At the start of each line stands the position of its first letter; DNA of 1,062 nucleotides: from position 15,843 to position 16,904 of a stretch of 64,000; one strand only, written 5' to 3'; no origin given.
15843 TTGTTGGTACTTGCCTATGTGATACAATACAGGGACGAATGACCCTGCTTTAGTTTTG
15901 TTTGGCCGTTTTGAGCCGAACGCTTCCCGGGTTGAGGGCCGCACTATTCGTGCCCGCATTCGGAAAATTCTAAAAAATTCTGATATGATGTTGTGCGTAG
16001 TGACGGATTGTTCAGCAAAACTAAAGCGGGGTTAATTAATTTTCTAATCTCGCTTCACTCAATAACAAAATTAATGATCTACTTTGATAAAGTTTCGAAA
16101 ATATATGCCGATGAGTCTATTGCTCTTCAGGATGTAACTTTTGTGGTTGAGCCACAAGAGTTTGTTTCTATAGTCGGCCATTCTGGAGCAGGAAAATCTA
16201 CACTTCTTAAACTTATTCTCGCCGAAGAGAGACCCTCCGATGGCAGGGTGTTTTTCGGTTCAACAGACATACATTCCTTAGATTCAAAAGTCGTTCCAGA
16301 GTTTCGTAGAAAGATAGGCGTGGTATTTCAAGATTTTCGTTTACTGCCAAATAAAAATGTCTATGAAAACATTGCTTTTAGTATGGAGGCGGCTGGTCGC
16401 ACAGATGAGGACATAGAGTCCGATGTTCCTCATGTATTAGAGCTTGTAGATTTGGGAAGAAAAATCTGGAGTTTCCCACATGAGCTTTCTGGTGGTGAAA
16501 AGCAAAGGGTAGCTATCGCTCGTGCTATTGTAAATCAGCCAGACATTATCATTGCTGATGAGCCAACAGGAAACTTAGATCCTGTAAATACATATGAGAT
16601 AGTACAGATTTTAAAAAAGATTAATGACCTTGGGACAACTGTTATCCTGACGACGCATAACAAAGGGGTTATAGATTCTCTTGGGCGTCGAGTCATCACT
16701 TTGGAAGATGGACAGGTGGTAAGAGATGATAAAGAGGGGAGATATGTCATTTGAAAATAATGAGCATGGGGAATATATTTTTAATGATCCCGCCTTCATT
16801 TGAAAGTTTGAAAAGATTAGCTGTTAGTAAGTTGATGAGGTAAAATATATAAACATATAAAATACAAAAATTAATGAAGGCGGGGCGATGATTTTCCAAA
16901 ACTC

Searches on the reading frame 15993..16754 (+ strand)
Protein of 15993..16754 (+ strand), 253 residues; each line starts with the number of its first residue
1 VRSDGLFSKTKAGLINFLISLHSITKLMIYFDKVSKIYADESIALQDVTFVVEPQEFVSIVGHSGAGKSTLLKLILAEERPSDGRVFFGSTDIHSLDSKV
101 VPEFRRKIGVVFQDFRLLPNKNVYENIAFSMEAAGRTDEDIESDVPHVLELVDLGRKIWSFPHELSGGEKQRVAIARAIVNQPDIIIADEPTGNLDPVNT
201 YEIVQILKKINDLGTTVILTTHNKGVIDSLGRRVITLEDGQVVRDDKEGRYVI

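Call 80: search_protein_families(library=ncbifam, proteins=[window:15993-16754:+], max_evalue=1e-10)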
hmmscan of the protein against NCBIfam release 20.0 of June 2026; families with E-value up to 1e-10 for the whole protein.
window:15993-16754:+ (253 aa): 176 families (the best 25 are shown)
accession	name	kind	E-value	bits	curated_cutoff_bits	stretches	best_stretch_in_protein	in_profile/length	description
TIGR02673.1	FtsE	equivalog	6.7e-81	271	264.85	1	28-241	1-214/214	cell division ATP-binding protein FtsE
TIGR02211.1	LolD_lipo_ex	equivalog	4.3e-51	173.5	307.75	1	32-243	5-220/221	lipoprotein-releasing ABC transporter ATP-binding protein LolD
TIGR03608.1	L_ocin_972_ABC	subfamily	6.7e-51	172.7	254.85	1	33-235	3-204/206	putative bacteriocin export ABC transporter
TIGR02314.1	ABC_MetN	equivalog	1.2e-50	172.5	499.7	1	28-246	1-223/343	methionine ABC transporter ATP-binding protein MetN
TIGR02315.1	ABC_phnC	equivalog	1.4e-50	172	266.1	1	28-247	1-229/243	phosphonate ABC transporter ATP-binding protein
TIGR04521.1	ECF_ATPase_2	equivalog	3.7e-49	167.3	330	1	30-248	2-229/279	energy-coupling factor transporter ATPase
NF038007.1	ABC_ATP_DarD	equivalog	6.9e-49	166.3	375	1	28-241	1-217/218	darobactin export ABC transporter ATP-binding protein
NF040933.2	ABC_arch_GlcV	equivalog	7.3e-49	166.5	450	1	29-244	3-222/357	glucose ABC transporter ATP-binding protein GlcV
TIGR02982.1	heterocyst_DevA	subfamily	1.7e-46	158.5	295.8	1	43-242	19-219/220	ABC exporter ATP-binding subunit, DevA family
TIGR04520.1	ECF_ATPase_1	equivalog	3.7e-46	157.7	315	1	30-247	2-219/269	energy-coupling factor transporter ATPase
NF008639.0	PRK11629.1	equivalog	1e-44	152.7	360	1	26-243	4-225/234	lipoprotein-releasing ABC transporter ATP-binding protein LolD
NF040840.2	tungstate_WtpC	equivalog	1.6e-44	152.7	440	1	28-244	1-211/347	tungstate ABC transporter ATP-binding protein WtpC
NF043075.1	MMSYN1_0197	equivalog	5.2e-44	150.6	550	1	29-242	3-211/341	spermidine/putrescine ABC transporter ATP-binding protein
TIGR01186.1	proV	subfamily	3.5e-43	148.1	326.6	1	42-244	6-210/363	betaine/proline/choline family ABC transporter ATP-binding protein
NF007027.0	PRK09493.1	equivalog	1.2e-42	145.9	379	1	28-247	1-219/240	glutamine ABC transporter ATP-binding protein GlnQ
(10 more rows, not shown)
